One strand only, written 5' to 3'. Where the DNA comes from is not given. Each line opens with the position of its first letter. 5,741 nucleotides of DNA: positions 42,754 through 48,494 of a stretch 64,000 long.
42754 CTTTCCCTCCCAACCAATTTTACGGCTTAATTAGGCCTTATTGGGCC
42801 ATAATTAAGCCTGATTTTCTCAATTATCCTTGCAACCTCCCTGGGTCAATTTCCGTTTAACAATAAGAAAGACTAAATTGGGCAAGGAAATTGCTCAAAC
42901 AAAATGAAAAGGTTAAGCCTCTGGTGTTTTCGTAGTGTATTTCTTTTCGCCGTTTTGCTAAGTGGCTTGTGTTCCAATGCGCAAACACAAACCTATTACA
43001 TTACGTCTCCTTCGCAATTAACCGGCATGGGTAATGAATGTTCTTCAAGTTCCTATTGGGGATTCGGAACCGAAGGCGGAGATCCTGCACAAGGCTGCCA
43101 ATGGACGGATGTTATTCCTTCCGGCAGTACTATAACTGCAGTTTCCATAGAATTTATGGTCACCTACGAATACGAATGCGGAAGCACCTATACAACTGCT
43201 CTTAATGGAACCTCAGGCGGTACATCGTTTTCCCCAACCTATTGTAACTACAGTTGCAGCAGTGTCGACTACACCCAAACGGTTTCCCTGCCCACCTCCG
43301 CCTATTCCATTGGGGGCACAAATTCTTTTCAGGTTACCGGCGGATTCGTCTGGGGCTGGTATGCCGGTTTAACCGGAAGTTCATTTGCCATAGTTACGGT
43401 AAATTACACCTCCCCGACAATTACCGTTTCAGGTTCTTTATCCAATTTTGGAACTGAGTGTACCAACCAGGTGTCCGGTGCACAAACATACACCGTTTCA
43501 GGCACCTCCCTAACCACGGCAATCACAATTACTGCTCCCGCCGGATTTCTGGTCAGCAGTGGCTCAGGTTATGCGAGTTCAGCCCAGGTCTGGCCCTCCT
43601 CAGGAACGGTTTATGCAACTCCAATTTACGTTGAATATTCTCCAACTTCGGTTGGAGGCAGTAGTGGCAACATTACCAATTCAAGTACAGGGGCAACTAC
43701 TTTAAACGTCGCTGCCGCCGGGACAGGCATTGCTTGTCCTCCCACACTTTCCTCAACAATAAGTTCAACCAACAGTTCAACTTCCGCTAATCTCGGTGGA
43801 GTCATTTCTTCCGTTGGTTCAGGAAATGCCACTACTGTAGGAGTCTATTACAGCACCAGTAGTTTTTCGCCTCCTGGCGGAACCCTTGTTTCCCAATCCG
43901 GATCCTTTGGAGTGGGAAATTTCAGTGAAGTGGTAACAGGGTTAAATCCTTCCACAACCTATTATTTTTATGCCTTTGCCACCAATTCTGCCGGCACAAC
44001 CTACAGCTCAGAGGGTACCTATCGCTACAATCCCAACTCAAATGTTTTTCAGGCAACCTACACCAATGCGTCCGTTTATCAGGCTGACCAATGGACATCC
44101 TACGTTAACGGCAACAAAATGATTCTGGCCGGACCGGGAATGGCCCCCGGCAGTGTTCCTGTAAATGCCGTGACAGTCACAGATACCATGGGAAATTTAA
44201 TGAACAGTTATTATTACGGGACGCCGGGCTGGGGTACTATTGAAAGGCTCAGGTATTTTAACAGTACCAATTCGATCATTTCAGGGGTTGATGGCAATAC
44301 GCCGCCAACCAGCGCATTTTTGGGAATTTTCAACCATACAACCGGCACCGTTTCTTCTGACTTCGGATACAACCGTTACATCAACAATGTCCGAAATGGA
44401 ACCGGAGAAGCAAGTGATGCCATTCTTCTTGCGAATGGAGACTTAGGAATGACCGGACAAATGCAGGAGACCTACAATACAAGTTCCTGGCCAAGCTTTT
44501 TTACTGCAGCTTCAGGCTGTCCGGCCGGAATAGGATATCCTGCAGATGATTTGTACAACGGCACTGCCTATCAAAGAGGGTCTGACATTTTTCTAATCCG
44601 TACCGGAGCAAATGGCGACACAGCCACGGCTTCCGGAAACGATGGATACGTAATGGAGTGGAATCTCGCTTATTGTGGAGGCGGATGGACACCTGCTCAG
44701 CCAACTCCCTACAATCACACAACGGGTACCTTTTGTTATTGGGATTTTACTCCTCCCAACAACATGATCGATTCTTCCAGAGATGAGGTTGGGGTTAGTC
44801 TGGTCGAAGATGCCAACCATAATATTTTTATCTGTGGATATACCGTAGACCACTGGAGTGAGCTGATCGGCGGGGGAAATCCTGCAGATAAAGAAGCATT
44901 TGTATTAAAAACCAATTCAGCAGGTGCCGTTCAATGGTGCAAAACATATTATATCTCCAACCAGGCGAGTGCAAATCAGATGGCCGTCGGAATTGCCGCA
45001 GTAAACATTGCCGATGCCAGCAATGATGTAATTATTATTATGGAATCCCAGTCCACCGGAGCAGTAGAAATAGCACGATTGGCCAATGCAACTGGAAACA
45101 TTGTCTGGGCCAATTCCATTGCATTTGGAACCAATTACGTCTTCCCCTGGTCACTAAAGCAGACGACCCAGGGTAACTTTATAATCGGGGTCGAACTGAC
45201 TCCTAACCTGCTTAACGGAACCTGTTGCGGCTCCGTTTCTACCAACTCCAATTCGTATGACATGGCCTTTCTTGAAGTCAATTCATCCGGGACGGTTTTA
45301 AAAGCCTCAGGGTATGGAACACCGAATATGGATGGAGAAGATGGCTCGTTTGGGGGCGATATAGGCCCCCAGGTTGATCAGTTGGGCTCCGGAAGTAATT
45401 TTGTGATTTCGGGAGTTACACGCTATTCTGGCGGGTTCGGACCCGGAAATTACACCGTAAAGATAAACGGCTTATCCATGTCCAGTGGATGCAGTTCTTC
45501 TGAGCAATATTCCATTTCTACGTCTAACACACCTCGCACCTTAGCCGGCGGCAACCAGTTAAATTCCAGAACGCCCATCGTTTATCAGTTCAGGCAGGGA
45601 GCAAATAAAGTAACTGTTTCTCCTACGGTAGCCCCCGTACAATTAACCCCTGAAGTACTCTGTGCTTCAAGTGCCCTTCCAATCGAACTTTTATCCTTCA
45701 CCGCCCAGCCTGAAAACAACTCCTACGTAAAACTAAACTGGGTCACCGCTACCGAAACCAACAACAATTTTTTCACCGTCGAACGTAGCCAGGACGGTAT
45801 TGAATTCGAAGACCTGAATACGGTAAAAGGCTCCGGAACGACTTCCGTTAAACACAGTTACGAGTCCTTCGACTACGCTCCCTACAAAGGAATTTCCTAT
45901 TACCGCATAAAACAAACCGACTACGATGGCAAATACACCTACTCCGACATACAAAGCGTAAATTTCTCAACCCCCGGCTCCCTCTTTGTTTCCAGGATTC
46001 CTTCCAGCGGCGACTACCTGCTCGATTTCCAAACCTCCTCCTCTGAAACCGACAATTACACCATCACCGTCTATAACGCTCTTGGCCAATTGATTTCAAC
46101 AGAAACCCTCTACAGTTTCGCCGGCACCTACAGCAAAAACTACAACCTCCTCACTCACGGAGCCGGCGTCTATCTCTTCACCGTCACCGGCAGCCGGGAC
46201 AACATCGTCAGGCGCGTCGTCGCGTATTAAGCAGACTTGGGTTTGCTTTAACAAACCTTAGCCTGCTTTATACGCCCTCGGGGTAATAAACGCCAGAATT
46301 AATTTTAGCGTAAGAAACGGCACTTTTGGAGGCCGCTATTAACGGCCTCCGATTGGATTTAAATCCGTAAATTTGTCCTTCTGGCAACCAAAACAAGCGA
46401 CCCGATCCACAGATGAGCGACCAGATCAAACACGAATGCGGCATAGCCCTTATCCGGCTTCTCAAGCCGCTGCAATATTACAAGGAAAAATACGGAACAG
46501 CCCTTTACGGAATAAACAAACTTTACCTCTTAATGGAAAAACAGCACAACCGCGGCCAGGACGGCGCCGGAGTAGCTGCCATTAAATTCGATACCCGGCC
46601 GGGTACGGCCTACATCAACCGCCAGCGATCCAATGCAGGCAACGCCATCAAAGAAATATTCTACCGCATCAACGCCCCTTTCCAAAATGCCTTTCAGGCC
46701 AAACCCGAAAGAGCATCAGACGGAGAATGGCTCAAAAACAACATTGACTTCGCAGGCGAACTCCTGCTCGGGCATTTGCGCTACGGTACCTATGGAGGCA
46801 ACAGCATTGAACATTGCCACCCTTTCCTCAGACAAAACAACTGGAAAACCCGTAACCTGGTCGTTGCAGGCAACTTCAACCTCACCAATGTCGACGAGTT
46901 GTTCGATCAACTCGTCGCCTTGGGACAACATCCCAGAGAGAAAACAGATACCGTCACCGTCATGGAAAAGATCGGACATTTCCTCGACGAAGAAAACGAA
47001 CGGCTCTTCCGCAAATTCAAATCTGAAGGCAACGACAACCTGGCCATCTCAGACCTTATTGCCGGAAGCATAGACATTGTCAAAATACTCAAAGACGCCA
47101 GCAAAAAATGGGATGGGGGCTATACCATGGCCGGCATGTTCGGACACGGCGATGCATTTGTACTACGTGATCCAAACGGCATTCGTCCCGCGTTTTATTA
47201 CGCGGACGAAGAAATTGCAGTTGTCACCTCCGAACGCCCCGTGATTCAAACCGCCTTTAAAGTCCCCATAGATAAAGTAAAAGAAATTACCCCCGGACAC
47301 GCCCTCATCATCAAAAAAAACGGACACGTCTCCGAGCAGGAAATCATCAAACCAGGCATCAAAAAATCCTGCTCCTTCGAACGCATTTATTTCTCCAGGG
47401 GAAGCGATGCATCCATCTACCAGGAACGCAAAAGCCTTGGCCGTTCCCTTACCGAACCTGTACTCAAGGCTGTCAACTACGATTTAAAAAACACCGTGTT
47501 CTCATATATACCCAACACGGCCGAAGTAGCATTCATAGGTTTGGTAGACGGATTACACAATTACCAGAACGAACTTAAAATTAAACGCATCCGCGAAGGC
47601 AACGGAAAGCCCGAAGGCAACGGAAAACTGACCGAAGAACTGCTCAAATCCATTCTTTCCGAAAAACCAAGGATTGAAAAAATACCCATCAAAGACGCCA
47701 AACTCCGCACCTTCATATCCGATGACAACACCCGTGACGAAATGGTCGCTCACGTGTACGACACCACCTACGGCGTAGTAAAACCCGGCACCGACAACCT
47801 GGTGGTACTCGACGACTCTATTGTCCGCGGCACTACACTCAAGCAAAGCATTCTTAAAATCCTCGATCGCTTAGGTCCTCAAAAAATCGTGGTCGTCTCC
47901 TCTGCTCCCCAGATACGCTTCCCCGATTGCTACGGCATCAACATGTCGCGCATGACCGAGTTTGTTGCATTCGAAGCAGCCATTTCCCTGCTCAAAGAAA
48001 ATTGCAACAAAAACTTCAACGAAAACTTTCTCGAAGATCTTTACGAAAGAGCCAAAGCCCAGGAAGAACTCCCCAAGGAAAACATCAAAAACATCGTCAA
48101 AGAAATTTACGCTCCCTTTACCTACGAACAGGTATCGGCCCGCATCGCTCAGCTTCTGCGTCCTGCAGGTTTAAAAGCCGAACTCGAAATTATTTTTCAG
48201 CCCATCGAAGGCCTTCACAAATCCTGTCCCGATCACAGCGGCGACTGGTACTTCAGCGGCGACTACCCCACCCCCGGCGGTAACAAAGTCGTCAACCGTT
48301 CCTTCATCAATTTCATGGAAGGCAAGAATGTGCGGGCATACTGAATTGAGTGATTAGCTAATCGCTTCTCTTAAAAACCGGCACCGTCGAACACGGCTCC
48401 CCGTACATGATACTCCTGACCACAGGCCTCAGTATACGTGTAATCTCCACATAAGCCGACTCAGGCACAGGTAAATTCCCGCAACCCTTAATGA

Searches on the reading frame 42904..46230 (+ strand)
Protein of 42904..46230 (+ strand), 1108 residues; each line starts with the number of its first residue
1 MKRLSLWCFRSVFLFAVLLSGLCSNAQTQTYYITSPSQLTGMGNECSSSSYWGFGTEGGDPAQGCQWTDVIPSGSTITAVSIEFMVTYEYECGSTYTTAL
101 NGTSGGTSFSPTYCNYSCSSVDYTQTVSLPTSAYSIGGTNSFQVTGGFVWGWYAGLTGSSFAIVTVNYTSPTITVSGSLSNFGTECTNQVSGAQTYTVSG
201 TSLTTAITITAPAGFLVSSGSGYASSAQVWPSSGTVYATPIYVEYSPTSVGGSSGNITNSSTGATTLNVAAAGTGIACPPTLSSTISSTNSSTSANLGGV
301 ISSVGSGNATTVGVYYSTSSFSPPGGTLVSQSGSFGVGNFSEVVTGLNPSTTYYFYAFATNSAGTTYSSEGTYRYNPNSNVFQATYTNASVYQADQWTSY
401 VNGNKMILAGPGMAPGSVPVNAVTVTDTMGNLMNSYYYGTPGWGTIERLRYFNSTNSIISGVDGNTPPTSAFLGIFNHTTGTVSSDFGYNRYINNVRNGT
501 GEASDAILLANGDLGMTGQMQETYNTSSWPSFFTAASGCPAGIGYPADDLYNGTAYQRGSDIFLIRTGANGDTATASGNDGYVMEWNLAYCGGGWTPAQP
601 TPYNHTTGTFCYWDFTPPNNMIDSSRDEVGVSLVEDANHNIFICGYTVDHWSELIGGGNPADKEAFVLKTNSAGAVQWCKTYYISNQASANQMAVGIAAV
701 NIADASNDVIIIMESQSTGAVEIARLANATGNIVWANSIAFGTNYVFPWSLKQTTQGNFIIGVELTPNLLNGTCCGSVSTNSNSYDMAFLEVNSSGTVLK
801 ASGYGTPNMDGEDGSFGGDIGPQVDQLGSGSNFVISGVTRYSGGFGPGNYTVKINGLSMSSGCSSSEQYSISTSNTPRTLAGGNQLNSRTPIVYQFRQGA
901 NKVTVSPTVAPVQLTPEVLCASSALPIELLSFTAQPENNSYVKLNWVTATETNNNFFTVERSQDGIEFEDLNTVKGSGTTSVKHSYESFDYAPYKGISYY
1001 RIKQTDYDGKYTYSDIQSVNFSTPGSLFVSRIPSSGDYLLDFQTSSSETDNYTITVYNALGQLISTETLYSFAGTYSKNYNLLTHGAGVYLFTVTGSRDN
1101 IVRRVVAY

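Call 10: search_protein_families(library=pfam, proteins=[window:42904-46230:+], max_evalue=0.0001)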
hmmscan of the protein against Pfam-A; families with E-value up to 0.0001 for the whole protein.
window:42904-46230:+ (1108 aa): 0 families

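Call 26: search_protein_families(library=ncbifam, proteins=[window:42904-46230:+], max_evalue=0.001)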
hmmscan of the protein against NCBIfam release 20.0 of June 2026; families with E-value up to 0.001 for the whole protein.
window:42904-46230:+ (1108 aa): 1 family
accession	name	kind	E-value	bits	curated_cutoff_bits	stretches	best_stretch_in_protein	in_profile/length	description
TIGR04183.1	Por_Secre_tail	domain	7.4e-07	29.1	23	1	1043-1106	12-70/72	T9SS type A sorting domain-containing protein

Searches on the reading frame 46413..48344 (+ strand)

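Call 3: search_protein_families(library=pfam, proteins=[window:46413-48344:+], max_evalue=0.01)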
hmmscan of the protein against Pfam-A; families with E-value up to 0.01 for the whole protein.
window:46413-48344:+ (643 aa): 4 families
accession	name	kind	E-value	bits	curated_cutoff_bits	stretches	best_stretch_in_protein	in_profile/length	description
PF13522.11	GATase_6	-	1.6e-05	25.4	27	1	113-185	8-75/130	Glutamine amidotransferase domain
PF13537.11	GATase_7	-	1.7e-05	25.3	25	0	224-278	65-121/123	Glutamine amidotransferase domain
PF00310.26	GATase_2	-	0.00012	21.5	19.9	1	230-322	325-417/420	Glutamine amidotransferases class-II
PF13230.11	GATase_4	-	0.00074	19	23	1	109-184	65-134/272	Glutamine amidotransferases class-II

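Call 4: search_protein_families(library=ncbifam, proteins=[window:46413-48344:+], max_evalue=0.01)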
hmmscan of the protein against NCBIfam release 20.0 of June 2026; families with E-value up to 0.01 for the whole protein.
window:46413-48344:+ (643 aa): 3 families
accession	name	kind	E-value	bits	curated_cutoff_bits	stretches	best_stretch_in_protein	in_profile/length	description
TIGR01134.1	purF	equivalog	5.4e-37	128.2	350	2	113-358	62-273/432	amidophosphoribosyltransferase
NF001484.0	PRK00331.1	subfamily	0.0003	19.3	381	1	112-199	62-144/601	isomerizing glutamine--fructose-6-phosphate transaminase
TIGR01536.1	asn_synth_AEB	equivalog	0.0022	17.1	267.1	1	227-318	114-202/517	asparagine synthase (glutamine-hydrolyzing)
